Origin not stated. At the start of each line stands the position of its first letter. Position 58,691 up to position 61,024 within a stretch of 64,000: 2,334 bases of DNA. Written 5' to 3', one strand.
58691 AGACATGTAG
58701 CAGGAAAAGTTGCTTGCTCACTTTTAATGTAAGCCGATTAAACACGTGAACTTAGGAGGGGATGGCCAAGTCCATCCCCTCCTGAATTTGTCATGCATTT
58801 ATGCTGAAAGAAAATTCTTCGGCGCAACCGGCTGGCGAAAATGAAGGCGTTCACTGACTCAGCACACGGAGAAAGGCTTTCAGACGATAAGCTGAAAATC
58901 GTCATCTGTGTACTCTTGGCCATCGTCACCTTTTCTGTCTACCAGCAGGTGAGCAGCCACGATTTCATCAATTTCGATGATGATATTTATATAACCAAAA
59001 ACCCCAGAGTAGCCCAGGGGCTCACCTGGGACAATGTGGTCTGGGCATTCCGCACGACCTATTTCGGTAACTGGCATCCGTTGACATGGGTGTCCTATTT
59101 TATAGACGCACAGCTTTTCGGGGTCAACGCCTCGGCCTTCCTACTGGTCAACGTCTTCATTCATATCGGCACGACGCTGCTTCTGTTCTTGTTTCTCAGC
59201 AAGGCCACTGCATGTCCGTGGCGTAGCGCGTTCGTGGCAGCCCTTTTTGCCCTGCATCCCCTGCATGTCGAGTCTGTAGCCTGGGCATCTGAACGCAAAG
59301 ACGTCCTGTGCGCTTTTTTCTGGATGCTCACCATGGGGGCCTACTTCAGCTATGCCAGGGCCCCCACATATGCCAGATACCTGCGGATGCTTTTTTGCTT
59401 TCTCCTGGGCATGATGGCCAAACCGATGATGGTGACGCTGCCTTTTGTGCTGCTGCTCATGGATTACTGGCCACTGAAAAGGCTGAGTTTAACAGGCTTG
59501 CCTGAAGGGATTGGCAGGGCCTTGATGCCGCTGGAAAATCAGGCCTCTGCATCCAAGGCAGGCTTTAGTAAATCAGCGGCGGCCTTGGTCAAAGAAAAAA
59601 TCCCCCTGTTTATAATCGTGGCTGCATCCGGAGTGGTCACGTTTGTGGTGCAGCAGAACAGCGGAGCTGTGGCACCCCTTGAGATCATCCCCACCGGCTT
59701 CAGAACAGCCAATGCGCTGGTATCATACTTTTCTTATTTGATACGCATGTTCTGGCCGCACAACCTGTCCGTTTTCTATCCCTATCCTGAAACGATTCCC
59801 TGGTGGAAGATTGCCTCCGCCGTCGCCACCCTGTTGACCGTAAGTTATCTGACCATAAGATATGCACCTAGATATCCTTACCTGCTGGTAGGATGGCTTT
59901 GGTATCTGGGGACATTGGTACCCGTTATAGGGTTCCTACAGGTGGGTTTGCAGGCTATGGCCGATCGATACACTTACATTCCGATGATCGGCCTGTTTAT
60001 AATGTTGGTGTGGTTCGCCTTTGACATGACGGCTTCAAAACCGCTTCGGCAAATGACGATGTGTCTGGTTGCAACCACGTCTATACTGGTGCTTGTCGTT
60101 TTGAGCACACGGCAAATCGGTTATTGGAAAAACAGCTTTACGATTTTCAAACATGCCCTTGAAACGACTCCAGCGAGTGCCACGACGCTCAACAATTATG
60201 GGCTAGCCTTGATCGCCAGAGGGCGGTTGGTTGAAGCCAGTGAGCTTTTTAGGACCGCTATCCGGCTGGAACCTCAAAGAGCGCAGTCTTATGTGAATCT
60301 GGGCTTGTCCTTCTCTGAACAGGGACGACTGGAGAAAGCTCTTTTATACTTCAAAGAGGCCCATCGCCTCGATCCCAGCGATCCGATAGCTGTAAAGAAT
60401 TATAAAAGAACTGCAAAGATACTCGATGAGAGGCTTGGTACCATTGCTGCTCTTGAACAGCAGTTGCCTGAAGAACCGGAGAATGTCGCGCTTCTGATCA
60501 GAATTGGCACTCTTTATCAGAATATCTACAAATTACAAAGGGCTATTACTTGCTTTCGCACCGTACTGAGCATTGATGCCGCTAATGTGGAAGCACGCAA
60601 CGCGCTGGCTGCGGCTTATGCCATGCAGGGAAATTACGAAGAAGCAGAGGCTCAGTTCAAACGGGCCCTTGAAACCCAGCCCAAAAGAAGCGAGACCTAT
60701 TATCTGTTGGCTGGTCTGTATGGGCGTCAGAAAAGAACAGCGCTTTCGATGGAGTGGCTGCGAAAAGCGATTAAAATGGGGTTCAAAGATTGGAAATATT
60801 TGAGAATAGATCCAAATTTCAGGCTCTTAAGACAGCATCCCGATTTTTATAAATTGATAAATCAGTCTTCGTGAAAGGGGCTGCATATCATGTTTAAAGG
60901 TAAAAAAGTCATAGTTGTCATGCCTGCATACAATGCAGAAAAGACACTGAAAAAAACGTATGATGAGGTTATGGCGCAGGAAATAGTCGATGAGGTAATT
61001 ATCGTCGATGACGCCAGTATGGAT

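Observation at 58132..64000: pilA followed by a TMTC/PMT-like GT-C + TPR protein (two copies), a Dpm1-like GT2 and a methyltransferase in an AT-richer segment: candidate novel pilin O-glycosylation system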

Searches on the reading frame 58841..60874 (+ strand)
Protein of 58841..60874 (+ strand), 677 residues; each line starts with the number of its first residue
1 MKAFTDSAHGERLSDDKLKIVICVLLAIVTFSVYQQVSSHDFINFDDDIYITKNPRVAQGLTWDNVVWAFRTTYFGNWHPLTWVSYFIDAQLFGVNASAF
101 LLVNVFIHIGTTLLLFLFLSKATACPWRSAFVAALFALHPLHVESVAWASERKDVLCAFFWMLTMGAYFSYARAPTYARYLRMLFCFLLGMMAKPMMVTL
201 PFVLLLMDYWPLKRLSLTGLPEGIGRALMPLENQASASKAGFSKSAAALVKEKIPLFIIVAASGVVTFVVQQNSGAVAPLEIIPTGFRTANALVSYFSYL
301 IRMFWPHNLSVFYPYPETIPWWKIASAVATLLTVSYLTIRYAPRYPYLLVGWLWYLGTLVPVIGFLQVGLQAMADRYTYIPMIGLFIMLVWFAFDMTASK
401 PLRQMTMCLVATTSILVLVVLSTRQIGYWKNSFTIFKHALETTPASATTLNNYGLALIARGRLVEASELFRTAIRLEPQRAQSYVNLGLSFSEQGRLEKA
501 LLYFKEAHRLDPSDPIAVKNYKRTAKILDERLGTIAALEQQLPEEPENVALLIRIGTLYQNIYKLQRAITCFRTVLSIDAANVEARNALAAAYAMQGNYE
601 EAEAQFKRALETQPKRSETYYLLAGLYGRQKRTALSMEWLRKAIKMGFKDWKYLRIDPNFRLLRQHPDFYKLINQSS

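Call 6: search_protein_families(library=pfam, proteins=[window:58841-60874:+], max_evalue=0.01)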
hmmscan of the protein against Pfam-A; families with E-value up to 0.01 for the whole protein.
window:58841-60874:+ (677 aa): 26 families (the best 25 are shown)
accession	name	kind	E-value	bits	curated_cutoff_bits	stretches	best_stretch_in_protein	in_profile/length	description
PF07719.23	TPR_2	-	4.5e-25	86.1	27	3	584-615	2-33/34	Tetratricopeptide repeat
PF00515.34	TPR_1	-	1.1e-24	85.6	27.8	2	481-514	1-34/34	Tetratricopeptide repeat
PF13414.12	TPR_11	-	8.4e-22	77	26.8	3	454-495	1-42/42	TPR repeat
PF13431.12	TPR_17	-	1.2e-21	75.5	24.4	2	571-604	1-34/34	Tetratricopeptide repeat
PF13181.12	TPR_8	-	1.7e-21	74.9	25.7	1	481-513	1-33/34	Tetratricopeptide repeat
PF13424.12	TPR_12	-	5.4e-19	68.6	30.1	4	447-511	3-75/77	Tetratricopeptide repeat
PF14559.12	TPR_19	-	1.6e-17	64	25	1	565-624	7-66/68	Tetratricopeptide repeat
PF13432.12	TPR_16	-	4.2e-17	62.7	32.7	3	454-515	4-65/65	Tetratricopeptide repeat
PF13374.12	TPR_10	-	2.2e-15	56.5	27.5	1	585-612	4-31/42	Tetratricopeptide repeat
PF13428.12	TPR_14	-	1.6e-14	53.4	23.5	1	584-624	2-42/44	Tetratricopeptide repeat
PF13176.12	TPR_7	-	9.1e-09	35.2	27.9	0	484-515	2-35/36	Tetratricopeptide repeat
PF23914.1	TPR_CcmH_CycH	-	2.8e-08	34.2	42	1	555-619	93-157/158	Cytochrome c-type biogenesis protein H TPR domain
PF07721.20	TPR_4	-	3.5e-07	30.7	27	0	584-606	2-24/26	Tetratricopeptide repeat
PF13371.12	TPR_9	-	6.9e-07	29.6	35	1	558-617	4-63/73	Tetratricopeptide repeat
PF25060.1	ARM_TT21_2nd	-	1.4e-06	28.5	27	1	543-658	53-170/270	Tetratricopeptide repeat protein 21 second ARM domain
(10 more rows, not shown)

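Call 7: search_protein_families(library=ncbifam, proteins=[window:58841-60874:+], max_evalue=0.01)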
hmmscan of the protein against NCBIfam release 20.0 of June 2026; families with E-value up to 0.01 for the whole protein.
window:58841-60874:+ (677 aa): 31 families (the best 25 are shown)
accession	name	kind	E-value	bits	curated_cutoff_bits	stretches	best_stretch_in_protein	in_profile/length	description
TIGR02521.1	type_IV_pilW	equivalog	8.2e-25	87.7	154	2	425-561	77-218/234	type IV pilus biogenesis/stability protein PilW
TIGR02917.1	PEP_TPR_lipo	equivalog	8.3e-24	83.5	312.2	1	418-645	334-561/899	XrtA/PEP-CTERM system TPR-repeat protein PrsT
NF040959.1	MamA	equivalog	2.3e-23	82.7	200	2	535-654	57-176/204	magnetosome protein MamA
NF047558.1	TPR_END_plus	domain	1.8e-19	69.4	32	1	620-674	2-56/56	TPR end-of-group domain-containing protein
TIGR02552.1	LcrH_SycD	equivalog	1.3e-15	57.3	104.8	2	564-653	33-122/136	SycD/LcrH family type III secretion system chaperone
NF033762.1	social_mot_Tgl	equivalog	5.6e-11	42.2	225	2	555-632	37-115/252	social motility TPR repeat lipoprotein Tgl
NF033920.0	C39_PA2778_fam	equivalog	1.1e-10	41.4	150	2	422-511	165-254/255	PA2778 family cysteine peptidase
NF008391.2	PRK11189.1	equivalog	2.9e-10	40.1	250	1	426-516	78-168/297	lipoprotein NlpI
TIGR03939.1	PGA_TPR_OMP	equivalog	3.4e-09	35.5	366.65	1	439-550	79-189/800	poly-beta-1,6 N-acetyl-D-glucosamine export porin PgaA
NF033758.1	gliding_GltE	equivalog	8.6e-09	34.9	225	1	436-513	245-322/411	adventurous gliding motility TPR repeat lipoprotein GltE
NF052415.1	T3SS_chap_SctY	equivalog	3.6e-08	33.9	70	1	549-641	6-101/106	type III secretion apparatus assembly chaperone SctY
NF008520.0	PRK11447.1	equivalog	5.3e-07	27.8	858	0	452-514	274-336/1157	cellulose synthase complex outer membrane protein BcsC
NF002725.1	PRK02603.1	equivalog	9.2e-07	29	143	1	453-521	41-112/173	photosystem I assembly protein Ycf3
NF052230.1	T9SS_PorE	exception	1.3e-06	27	600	1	551-619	59-127/648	PorE family type IX secretion system protein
NF047371.1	FlcA_CTERM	equivalog_domain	1.8e-06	26.7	300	1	550-613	474-537/646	periplasmic flagellar collar protein FlcA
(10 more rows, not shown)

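Call 9: search_solved_structures(query=window:58841-60874:+, max_evalue=1, show_alignments=2)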
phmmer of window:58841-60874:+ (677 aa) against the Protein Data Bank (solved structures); distinct sequences matched with E-value up to 1: 186 (the best 60 are shown).
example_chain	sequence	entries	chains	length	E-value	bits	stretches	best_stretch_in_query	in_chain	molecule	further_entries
9qhb_A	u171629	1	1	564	2e-63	218.3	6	430-643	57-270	Engineered tetratricopeptide repeat protein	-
8bu0_A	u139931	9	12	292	4.3e-33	118.1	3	446-630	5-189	Consensus tetratricopeptide repeat protein | Crystal structure of an 8-repeat consensus TPR superhelix with Zinc. | Monomer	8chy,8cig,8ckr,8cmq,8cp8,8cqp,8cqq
9qhc_A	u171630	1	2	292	1.2e-29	106.7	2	446-643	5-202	Engineered tetratricopeptide repeat protein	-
7ntf_A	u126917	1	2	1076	1.1e-27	100.3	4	435-531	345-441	Isoform 1 of UDP-N-acetylglucosamine--peptide N-acetylglucosaminyltransferase 110 kDa subu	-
7yea_A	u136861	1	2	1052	1.1e-27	100.2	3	436-578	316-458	UDP-N-acetylglucosamine--peptide N-acetylglucosaminyltransferase 110 kDa subunit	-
7yeh_B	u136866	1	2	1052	1.1e-27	100.2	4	435-529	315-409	UDP-N-acetylglucosamine--peptide N-acetylglucosaminyltransferase 110 kDa subunit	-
1w3b_A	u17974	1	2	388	3.1e-26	95.4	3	435-527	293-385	UDP-N-ACETYLGLUCOSAMINE--PEPTIDE N-ACETYLGLUCOSAMINYLTRANSFERASE 110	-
6eou_A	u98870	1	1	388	4.7e-26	94.9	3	436-527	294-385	UDP-N-acetylglucosamine--peptide N-acetylglucosaminyltransferase 110 kDa subunit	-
7y4i_A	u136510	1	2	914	4.1e-17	65.3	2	432-632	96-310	Probable UDP-N-acetylglucosamine--peptide N-acetylglucosaminyltransferase SPINDLY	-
8dtf_A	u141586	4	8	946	5e-17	65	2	432-632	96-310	Probable UDP-N-acetylglucosamine--peptide N-acetylglucosaminyltransferase SPINDLY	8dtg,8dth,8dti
7obi_A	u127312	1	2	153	2.2e-16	62.9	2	439-521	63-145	CTPR-rv4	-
8ch0_A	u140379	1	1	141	3.9e-15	58.8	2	431-513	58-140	Consensus tetratricopeptide repeat protein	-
2fo7_A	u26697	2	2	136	1e-14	57.4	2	429-513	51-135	SYNTHETIC CONSENSUS TPR PROTEIN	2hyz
8bd7_A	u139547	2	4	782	4.8e-14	55.2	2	439-632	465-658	IFT88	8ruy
6vfj_B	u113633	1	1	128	4.8e-13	51.9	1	424-527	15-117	I53_dn5B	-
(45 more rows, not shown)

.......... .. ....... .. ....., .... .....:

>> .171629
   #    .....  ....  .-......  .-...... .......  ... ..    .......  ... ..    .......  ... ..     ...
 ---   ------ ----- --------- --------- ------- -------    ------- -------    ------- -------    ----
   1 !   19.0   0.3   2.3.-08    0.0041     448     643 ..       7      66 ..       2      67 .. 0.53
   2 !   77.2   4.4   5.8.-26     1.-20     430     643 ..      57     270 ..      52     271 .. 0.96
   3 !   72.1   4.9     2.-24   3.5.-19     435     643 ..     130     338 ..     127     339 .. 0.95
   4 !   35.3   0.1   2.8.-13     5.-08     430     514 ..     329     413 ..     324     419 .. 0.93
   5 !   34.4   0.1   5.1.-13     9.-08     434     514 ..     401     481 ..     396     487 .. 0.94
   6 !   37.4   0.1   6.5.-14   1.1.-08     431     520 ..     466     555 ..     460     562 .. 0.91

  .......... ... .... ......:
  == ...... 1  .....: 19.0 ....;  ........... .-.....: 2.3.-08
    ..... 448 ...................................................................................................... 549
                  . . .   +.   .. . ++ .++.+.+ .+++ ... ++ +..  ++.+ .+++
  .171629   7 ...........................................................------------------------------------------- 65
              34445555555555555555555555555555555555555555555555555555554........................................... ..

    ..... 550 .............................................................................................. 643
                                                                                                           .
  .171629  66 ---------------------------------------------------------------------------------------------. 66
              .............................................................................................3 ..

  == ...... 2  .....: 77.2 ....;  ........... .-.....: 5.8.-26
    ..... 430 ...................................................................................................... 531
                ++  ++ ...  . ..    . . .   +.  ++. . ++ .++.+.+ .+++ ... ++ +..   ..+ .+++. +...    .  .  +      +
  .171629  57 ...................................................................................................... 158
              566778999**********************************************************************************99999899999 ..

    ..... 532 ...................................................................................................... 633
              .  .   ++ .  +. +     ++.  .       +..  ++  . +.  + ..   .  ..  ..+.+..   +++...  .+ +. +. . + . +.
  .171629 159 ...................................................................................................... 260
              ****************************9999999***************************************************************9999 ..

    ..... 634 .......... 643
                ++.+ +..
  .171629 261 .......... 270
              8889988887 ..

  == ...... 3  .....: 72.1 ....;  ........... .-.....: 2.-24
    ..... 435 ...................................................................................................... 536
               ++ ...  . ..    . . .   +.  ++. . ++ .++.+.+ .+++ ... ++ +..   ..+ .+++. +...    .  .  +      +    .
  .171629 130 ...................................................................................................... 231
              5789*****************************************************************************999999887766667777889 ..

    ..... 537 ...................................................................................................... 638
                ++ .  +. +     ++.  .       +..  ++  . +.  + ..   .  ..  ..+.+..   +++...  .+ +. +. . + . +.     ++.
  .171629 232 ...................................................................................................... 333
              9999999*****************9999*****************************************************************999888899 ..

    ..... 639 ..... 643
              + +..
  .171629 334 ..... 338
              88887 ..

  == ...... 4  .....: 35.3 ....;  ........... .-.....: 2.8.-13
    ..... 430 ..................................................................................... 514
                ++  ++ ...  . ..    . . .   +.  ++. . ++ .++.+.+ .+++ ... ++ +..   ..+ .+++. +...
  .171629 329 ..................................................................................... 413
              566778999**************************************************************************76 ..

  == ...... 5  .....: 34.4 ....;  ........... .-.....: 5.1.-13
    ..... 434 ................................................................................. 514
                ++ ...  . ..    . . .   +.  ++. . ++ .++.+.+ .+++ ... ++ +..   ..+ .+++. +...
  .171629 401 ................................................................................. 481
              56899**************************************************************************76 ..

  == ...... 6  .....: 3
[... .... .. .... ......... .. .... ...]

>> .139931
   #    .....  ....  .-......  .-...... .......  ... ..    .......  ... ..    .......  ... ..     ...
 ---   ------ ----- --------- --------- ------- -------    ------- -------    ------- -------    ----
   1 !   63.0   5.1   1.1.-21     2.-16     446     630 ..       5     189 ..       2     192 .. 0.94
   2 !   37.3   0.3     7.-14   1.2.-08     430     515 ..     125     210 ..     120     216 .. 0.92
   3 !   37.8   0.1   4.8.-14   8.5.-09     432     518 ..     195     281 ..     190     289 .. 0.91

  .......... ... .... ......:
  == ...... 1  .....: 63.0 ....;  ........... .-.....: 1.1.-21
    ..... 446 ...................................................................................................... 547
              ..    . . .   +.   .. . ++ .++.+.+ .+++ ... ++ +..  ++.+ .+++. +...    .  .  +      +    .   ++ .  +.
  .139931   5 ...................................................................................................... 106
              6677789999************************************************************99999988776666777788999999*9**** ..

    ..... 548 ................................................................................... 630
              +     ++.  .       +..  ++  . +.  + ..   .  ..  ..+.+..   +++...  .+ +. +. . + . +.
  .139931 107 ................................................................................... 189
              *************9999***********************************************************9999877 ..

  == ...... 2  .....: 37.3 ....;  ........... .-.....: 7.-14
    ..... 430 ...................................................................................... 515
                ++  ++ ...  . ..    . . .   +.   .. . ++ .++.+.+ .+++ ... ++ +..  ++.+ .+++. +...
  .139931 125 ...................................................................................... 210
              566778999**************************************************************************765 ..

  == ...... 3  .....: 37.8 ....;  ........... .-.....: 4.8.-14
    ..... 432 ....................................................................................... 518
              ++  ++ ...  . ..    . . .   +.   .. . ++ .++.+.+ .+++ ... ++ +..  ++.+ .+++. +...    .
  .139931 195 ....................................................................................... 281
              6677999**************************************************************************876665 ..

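Call 11: find_encoding_contigs(protein=window:58841-60874:+, flank=10000, max_places=6)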
Protein window:58841-60874:+ (677 aa): no gene with exactly this product is on record in the collection.
